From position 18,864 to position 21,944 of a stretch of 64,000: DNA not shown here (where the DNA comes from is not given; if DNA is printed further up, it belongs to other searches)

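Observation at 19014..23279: Orphan cytoplasmic NarG-like molybdoenzyme (no beta/gamma partner, no Tat signal) adjacent to arsR-arsM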

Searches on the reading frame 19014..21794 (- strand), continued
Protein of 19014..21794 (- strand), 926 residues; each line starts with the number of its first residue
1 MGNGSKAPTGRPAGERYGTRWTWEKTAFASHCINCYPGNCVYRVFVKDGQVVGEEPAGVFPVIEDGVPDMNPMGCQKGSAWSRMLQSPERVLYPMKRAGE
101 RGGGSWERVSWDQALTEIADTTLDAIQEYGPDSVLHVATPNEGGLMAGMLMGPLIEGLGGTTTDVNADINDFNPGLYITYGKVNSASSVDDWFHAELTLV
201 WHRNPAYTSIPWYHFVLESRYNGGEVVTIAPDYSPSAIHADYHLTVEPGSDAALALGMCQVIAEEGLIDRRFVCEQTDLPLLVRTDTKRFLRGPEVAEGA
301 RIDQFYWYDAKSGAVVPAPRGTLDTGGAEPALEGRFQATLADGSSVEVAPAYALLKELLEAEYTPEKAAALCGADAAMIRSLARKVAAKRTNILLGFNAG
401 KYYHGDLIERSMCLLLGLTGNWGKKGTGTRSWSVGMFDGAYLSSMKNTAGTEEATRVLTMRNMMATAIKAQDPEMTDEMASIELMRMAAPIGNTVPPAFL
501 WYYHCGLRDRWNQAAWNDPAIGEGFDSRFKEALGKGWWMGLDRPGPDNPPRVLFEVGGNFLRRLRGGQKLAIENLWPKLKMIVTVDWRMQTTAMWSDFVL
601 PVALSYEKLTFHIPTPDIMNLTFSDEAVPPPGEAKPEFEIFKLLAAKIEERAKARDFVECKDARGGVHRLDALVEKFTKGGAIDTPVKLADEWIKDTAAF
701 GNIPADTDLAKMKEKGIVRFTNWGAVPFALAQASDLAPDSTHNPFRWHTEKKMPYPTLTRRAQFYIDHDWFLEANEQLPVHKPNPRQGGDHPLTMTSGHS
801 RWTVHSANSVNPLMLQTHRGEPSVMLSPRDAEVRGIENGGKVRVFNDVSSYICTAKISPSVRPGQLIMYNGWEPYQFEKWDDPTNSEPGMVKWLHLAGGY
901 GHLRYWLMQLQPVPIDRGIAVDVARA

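Call 44: find_related_loci(query=window:19014-21794:-, collection=metagenome_contigs, flank=10000)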
Query window:19014-21794:- (926 aa) in metagenome_contigs; peptide patterns used: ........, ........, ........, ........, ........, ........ (x = any residue, [..] = any of these).
600 stretches matched a pattern (row limit reached: there are more); 569 encode a relative of the query (tblastn E <= 1e-3); the best 80 are kept; 80 distinct loci.
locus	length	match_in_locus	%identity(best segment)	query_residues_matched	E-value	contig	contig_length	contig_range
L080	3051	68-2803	84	14-926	0e+0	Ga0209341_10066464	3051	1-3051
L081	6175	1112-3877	78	7-925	0e+0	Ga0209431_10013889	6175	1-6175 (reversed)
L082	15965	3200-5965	78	7-925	0e+0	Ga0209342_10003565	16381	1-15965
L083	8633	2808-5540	77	15-926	0e+0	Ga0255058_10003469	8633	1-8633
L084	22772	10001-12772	77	5-926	0e+0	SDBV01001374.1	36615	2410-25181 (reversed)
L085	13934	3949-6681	77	15-926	0e+0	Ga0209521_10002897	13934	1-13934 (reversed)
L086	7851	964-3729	76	3-926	0e+0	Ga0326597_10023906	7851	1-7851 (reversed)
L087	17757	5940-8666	73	17-926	0e+0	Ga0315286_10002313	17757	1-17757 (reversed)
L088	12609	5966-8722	72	17-926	0e+0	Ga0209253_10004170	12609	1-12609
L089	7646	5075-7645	76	5-859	0e+0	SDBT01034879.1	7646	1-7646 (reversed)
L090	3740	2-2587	74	64-926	0e+0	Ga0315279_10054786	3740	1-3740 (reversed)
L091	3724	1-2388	73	130-926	0e+0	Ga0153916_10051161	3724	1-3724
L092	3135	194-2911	62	17-923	0e+0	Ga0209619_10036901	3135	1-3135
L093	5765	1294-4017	61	17-926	0e+0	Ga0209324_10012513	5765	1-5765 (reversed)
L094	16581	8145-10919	60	5-926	0e+0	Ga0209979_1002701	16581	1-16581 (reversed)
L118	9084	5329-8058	57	14-926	0e+0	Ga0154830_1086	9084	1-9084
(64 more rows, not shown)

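Call 68: search_protein_families(library=ncbifam, proteins=[L010:6779-7870:+, L018:8173-9219:+, L018:7371-8177:+, L018:9162-9938:+, L018:15273-18200:+], max_evalue=1e-10)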
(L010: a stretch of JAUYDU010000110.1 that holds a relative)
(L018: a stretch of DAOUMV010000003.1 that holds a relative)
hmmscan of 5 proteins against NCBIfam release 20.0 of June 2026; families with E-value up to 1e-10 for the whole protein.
L010:6779-7870:+ (364 aa): 14 families
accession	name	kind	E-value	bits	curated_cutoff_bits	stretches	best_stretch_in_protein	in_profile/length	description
TIGR03478.1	DMSO_red_II_bet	subfamily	4.4e-150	499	480.7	1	29-350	1-320/321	DMSO reductase family type II enzyme, iron-sulfur subunit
NF042979.1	EthbenzDh_ebdB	equivalog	1.4e-137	458.3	740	1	22-359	11-351/354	ethylbenzene dehydrogenase subunit beta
TIGR01660.1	narH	equivalog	2.8e-69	233.8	524.05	2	146-249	169-272/492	nitrate reductase subunit beta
NF011569.0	PRK14993.1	equivalog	4.5e-40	137.6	416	1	155-282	95-222/244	tetrathionate reductase subunit TtrB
NF041715.1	arsenate_red_ArrB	equivalog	2.3e-36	125.5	450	1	144-213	41-109/233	arsenate respiratory reductase iron-sulfur subunit ArrB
NF045797.1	DsrO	equivalog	3.1e-34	118.5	200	1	155-282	98-234/235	sulfate reduction electron transfer complex DsrMKJOP subunit DsrO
TIGR02951.1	DMSO_dmsB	equivalog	7.6e-32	110.6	214.1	1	138-251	43-155/161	DMSO/selenate family reductase complex B subunit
TIGR03149.1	cyt_nit_nrfC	equivalog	2.4e-30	105.5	377.6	1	145-283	79-217/225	cytochrome c nitrite reductase Fe-S protein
NF008134.0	PRK10882.1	equivalog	1.4e-23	83.5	263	1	152-251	105-210/329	hydrogenase 2 operon protein HybA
NF041782.1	mnquin_red_QrcC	equivalog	6.5e-23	81.6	400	1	145-214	50-122/239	menaquinone reductase iron-sulfur cluster-binding subunit QrcC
NF045715.1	sulf_resp_HmcB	equivalog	3.2e-21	75.7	420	1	158-247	105-196/307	sulfate respiration complex iron-sulfur protein HmcB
TIGR01582.1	FDH-beta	equivalog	1.3e-18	67.1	334.7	1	159-254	92-187/283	formate dehydrogenase subunit beta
NF007382.0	PRK09898.1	equivalog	1.4e-15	57.4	213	1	142-224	107-187/208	ferredoxin-like protein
NF038355.1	FDH3_beta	equivalog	2.5e-13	50.4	240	0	160-215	54-108/180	formate dehydrogenase FDH3 subunit beta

L018:8173-9219:+ (349 aa): 17 families
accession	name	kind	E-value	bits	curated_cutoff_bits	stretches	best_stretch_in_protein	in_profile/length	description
TIGR03478.1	DMSO_red_II_bet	subfamily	6.1e-142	472.3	480.7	1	13-335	1-321/321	DMSO reductase family type II enzyme, iron-sulfur subunit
NF042979.1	EthbenzDh_ebdB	equivalog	6.3e-131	436.4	740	1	11-343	16-351/354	ethylbenzene dehydrogenase subunit beta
TIGR01660.1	narH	equivalog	4.5e-65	219.9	524.05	2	126-233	165-272/492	nitrate reductase subunit beta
NF011569.0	PRK14993.1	equivalog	2.5e-39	135.2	416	1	140-266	96-222/244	tetrathionate reductase subunit TtrB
NF041715.1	arsenate_red_ArrB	equivalog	6.3e-39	133.9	450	2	127-196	40-108/233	arsenate respiratory reductase iron-sulfur subunit ArrB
NF045797.1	DsrO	equivalog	2.4e-36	125.3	200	1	137-266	96-234/235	sulfate reduction electron transfer complex DsrMKJOP subunit DsrO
TIGR03149.1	cyt_nit_nrfC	equivalog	3.9e-36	124.5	377.6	1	126-267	76-217/225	cytochrome c nitrite reductase Fe-S protein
TIGR02951.1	DMSO_dmsB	equivalog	2.2e-33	115.6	214.1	1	123-234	44-154/161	DMSO/selenate family reductase complex B subunit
NF008134.0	PRK10882.1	equivalog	2.1e-26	92.8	263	1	134-227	103-202/329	hydrogenase 2 operon protein HybA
TIGR01582.1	FDH-beta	equivalog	2.2e-23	82.8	334.7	1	139-246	88-195/283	formate dehydrogenase subunit beta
NF045715.1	sulf_resp_HmcB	equivalog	6.6e-22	78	420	1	138-227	101-192/307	sulfate respiration complex iron-sulfur protein HmcB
NF041782.1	mnquin_red_QrcC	equivalog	3.4e-21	76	400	1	130-197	51-121/239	menaquinone reductase iron-sulfur cluster-binding subunit QrcC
NF007382.0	PRK09898.1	equivalog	1.5e-15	57.2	213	1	136-208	115-187/208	ferredoxin-like protein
NF038355.1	FDH3_beta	equivalog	9.1e-14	51.9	240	1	141-203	51-112/180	formate dehydrogenase FDH3 subunit beta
NF009451.0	PRK12809.1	equivalog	7.5e-13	47.6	1154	1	142-235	54-139/639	formate-dependent uric acid utilization protein YgfT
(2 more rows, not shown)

L018:7371-8177:+ (269 aa): 2 families
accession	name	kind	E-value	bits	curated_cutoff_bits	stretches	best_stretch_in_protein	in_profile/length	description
TIGR03477.1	DMSO_red_II_gam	subfamily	6.3e-50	169.4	169.85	1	65-266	9-205/206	DMSO reductase family type II enzyme, heme b subunit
NF042980.1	EthbenzDh_ebdC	equivalog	1e-40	139.5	400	1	58-262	3-207/214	ethylbenzene dehydrogenase subunit gamma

L018:9162-9938:+ (259 aa): 2 families
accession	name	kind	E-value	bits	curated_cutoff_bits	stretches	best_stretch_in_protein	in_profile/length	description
TIGR03482.1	DMSO_red_II_cha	subfamily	3.4e-52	177.3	152.3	1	38-231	1-193/197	DMSO reductase family type II enzyme chaperone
NF042981.1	EthbenzDh_ebdD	equivalog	9.9e-35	120.2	360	1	33-207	13-192/222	ethylbenzene dehydrogenase subunit delta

L018:15273-18200:+ (976 aa): 23 families
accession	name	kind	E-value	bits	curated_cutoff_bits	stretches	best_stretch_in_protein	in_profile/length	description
TIGR03479.1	DMSO_red_II_alp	subfamily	8.1e-303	1007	984.75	1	12-973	1-913/913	molybdopterin-dependent oxidoreductase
NF042978.1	EthbenzDh_ebdA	equivalog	8.1e-264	877.8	2000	1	11-974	20-976/977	ethylbenzene dehydrogenase subunit alpha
TIGR01580.1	narG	equivalog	1.6e-86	291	1084.15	4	140-344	151-368/1235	nitrate reductase subunit alpha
TIGR02166.1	dmsA_ynfE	subfamily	1.4e-74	251.6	777.7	1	64-315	42-296/794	DMSO/selenate family reductase complex A subunit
TIGR01591.1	Fdh-alpha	equivalog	9.1e-54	182.7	666.25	2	79-318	9-238/672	formate dehydrogenase subunit alpha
NF011566.1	PRK14990.1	exception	2.5e-52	177.9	1600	1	62-315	54-316/814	dimethylsulfoxide reductase subunit A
NF041885.1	selenate_YnfE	exception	4e-51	173.8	1675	1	10-315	3-303/805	selenate/tellurate reductase subunit YnfE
NF041884.1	selenate_YnfF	exception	8e-49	166.2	1650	1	47-315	26-296/798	selenate/tellurate reductase subunit YnfF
NF012032.0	PRK15488.1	equivalog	9.7e-37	126.4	694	1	109-317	77-280/759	thiosulfate reductase PhsA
TIGR00509.1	bisC_fam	subfamily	9.9e-34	116.6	1017.55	0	118-318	39-259/772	molybdopterin guanine dinucleotide-containing S/N-oxide reductase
NF047855.1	AssmNtatRedNasC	equivalog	3.2e-25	88.5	1100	1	101-319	48-264/708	assimilatory nitrate reductase catalytic subunit NasC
NF010055.0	PRK13532.1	equivalog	1.1e-24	86.7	904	1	58-431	37-368/830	nitrate reductase catalytic subunit NapA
TIGR01553.1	formate-DH-alph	equivalog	4.2e-24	84.4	814.2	1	219-327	205-313/1009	formate dehydrogenase-N subunit alpha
TIGR01706.1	NAPA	equivalog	5.3e-24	84.6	930.55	1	60-467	39-404/830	periplasmic nitrate reductase subunit alpha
NF041513.1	formate_DH_Act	exception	4.6e-22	77.7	1400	1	216-473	193-476/1067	formate dehydrogenase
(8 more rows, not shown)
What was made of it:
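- Closest known: Ethylbenzene dehydrogenase alpha subunit EbdA. Same: Relatives sit with EbdB-, EbdC- and EbdD-like genes (call 68).
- Gamma (L018) scores 169.4 on TIGR03477 against 169.85, just under its cut-off (call 68).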

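Call 69: predict_structure(alignment_id=A1)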
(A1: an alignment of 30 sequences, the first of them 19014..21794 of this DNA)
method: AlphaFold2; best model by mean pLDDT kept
length: 926 residues; sequences in the alignment: 30
mean_pLDDT: 74.7   pTM: 0.79
mean pLDDT of the five models: 74.7, 74.3, 72.0, 71.8, 70.7
residues with pLDDT >= 90: 246; 70-90: 384; 50-70: 156; < 50: 140
segments of 3 or more residues with pLDDT < 50: 1-19, 73-78, 169-184, 203-211, 397-402, 431-433, 797-820, 870-918
pLDDT, mean of each block of 10 residues (from residue 1): 33 44 77 58 83 71 73 50 72 90 82 98 96 82 69 87 62 35 56 85 45 61 82 57 72 91 95 89 93 90 91 92 89 96 95 96 94 90 94 62 61 86 75 66 83 85 84 78 70 74 79 57 65 69 83 85 65 89 87 88 86 73 88 91 97 95 88 91 92 91 91 87 63 70 77 69 71 76 60 55 35 38 75 89 71 75 63 45 43 40 41 40 82
secondary structure, 60 per line:
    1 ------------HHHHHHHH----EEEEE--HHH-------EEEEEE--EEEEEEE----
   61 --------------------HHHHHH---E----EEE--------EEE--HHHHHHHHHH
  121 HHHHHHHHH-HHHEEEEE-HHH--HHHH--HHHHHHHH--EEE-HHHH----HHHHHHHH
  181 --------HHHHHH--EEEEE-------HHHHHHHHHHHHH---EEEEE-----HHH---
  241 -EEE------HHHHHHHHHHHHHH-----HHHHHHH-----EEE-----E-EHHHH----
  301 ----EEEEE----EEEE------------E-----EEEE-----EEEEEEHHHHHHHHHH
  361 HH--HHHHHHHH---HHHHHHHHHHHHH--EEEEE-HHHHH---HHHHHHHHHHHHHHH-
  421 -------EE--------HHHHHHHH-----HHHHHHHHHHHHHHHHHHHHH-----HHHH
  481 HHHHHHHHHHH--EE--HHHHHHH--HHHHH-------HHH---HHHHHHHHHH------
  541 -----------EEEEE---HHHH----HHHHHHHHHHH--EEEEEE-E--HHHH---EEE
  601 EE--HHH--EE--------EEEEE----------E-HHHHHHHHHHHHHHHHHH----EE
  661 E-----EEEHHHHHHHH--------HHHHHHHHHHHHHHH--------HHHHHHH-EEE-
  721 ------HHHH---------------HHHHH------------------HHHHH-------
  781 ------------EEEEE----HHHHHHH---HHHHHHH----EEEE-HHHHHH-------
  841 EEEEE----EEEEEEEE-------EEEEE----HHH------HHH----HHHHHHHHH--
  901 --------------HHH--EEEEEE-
elements in order (helices of 4 or more, strands of 3 or more residues): H13-20 E25-29 E42-47 E50-56 H81-86 E95-97 E106-108 H111-129 E134-138 H145-148 H151-158 E161-163 H165-168 H173-180 H189-194 E197-201 H209-221 E225-229 E242-244 H251-264 H270-276 E282-284 H293-296 E305-309 E314-317 E336-339 E345-350 H351-362 H365-372 H376-388 E391-395 H397-401 H405-419 H438-445 H451-471 H477-491 H498-504 H507-511 H525-534 E552-556 H560-563 H568-578 E581-586 H591-594 E598-602 E620-624 H637-654 E659-661 E667-669 H670-677 H686-700 H709-715 E717-719 H727-730 H746-750 H769-773 E793-797 H802-808 H812-818 E823-826 H828-833 E841-845 E850-857 E865-869 H890-898 E920-925

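Call 71: fold_search(model_id=the predicted structure, library=pdb)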
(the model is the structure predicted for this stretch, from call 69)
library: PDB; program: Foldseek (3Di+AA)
matches with E <= 10: 854; with E <= 0.001: 171
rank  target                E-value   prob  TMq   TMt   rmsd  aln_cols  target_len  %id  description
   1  2ivf_A                3.4e-89  1.00  0.89  0.90   4.6       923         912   41  Ethylbenzene dehydrogenase from Aromatoleum aromaticum (released 2006-09-14)
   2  5ch7_C                1.7e-70  1.00  0.82  0.85   5.0       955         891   30  Crystal structure of the perchlorate reductase PcrAB - Phe164 gate switch intermediate - from Azospira suillum PS (released 2016-03-09)
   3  4ydd_A                3.3e-70  1.00  0.81  0.84   5.6       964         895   30  Crystal structure of the perchlorate reductase PcrAB from Azospira suillum PS (released 2016-03-09)
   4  4ydd_C                5.3e-70  1.00  0.81  0.84   5.1       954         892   30  Crystal structure of the perchlorate reductase PcrAB from Azospira suillum PS (released 2016-03-09)
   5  5e7o_A                7.8e-70  1.00  0.82  0.84   5.6       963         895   30  Crystal structure of the perchlorate reductase PcrAB mutant W461E of PcrA from Azospira suillum PS (released 2016-03-09)
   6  5ch7_A                3.0e-69  1.00  0.82  0.84   5.1       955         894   30  Crystal structure of the perchlorate reductase PcrAB - Phe164 gate switch intermediate - from Azospira suillum PS (released 2016-03-09)
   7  1q16_A                1.0e-47  1.00  0.74  0.56   8.1      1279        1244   19  Crystal structure of Nitrate Reductase A, NarGHI, from Escherichia coli (released 2003-10-07)
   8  1siw_A                1.8e-47  1.00  0.74  0.56   8.2      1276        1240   19  Crystal structure of the apomolybdo-NarGHI (released 2004-06-08)
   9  3egw_A                3.7e-47  1.00  0.76  0.57   7.8      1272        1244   19  The crystal structure of the NarGHI mutant NarH - C16A (released 2010-03-02)
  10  1r27_A                2.2e-46  1.00  0.76  0.58   7.6      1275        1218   19  Crystal Structure of NarGH complex (released 2004-02-17)
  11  3ir5_A                3.3e-46  1.00  0.75  0.57   8.6      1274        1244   19  Crystal structure of NarGHI mutant NarG-H49C (released 2010-01-05)
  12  3ir7_A                3.5e-46  1.00  0.74  0.56   8.8      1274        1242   20  Crystal structure of NarGHI mutant NarG-R94S (released 2010-01-05)
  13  3ir6_A                1.2e-45  1.00  0.76  0.58   7.5      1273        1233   19  Crystal structure of NarGHI mutant NarG-H49S (released 2010-01-05)
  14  7b04_H                6.6e-45  1.00  0.70  0.59   8.6      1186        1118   17  Structure of Nitrite oxidoreductase (Nxr) from the anammox bacterium Kuenenia stuttgartiensis. (released 2021-07-14)
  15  7b04_K                7.8e-44  1.00  0.69  0.58   9.5      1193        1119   16  Structure of Nitrite oxidoreductase (Nxr) from the anammox bacterium Kuenenia stuttgartiensis. (released 2021-07-14)
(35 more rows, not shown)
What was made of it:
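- The AF2 model (pLDDT 74.7) matches 2ivf_A at TM 0.89/0.90 (calls 69, 71).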

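Call 73: search_protein_families(library=pfam, proteins=[L005:14075-14932:+, L082:1185-2918:+, L005:15127-16182:-, L087:4282-5589:-, L082:6318-7049:-, L087:3389-4159:+, L087:9401-10621:-, L086:3641-4621:+], max_evalue=0.0001)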
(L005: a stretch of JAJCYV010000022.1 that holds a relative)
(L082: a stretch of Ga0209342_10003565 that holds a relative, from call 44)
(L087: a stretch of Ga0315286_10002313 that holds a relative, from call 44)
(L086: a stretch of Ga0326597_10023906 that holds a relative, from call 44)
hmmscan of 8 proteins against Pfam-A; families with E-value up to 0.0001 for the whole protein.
L005:14075-14932:+ (286 aa): 0 families

L082:1185-2918:+ (578 aa): 2 families
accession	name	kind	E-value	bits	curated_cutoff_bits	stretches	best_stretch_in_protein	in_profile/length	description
PF01314.23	AFOR_C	-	3e-58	198.2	27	1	244-547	19-347/385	Aldehyde ferredoxin oxidoreductase, domains 2 & 3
PF02730.20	AFOR_N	-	7.3e-56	189.5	29.8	1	9-213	2-197/199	Aldehyde ferredoxin oxidoreductase, N-terminal domain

L005:15127-16182:- (352 aa): 1 family
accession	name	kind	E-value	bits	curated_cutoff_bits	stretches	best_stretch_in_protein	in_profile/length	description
PF09459.16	EB_dh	-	5.2e-15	56.6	33.3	1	55-269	1-232/236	Ethylbenzene dehydrogenase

L087:4282-5589:- (436 aa): 1 family
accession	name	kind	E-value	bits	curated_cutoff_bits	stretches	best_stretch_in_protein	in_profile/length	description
PF00232.24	Glyco_hydro_1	-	4.1e-94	316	22.6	1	12-425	4-452/453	Glycosyl hydrolase family 1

L082:6318-7049:- (244 aa): 1 family
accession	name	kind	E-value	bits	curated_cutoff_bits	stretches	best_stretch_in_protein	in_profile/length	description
PF14064.11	HmuY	-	1.2e-18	68.2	27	1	107-238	3-157/157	HmuY protein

L087:3389-4159:+ (257 aa): 2 families
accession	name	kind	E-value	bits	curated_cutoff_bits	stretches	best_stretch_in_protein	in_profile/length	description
PF00378.25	ECH_1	-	3.6e-49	167.8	27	1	34-234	2-205/251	Enoyl-CoA hydratase/isomerase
PF16113.10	ECH_2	-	4.3e-30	105.8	27.2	1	39-219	2-190/335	Enoyl-CoA hydratase/isomerase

L087:9401-10621:- (407 aa): 1 family
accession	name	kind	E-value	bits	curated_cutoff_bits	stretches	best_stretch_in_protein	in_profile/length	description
PF00296.26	Bac_luciferase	-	2.3e-59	201.7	27.9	1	128-375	21-249/314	Luciferase-like monooxygenase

L086:3641-4621:+ (327 aa): 0 families
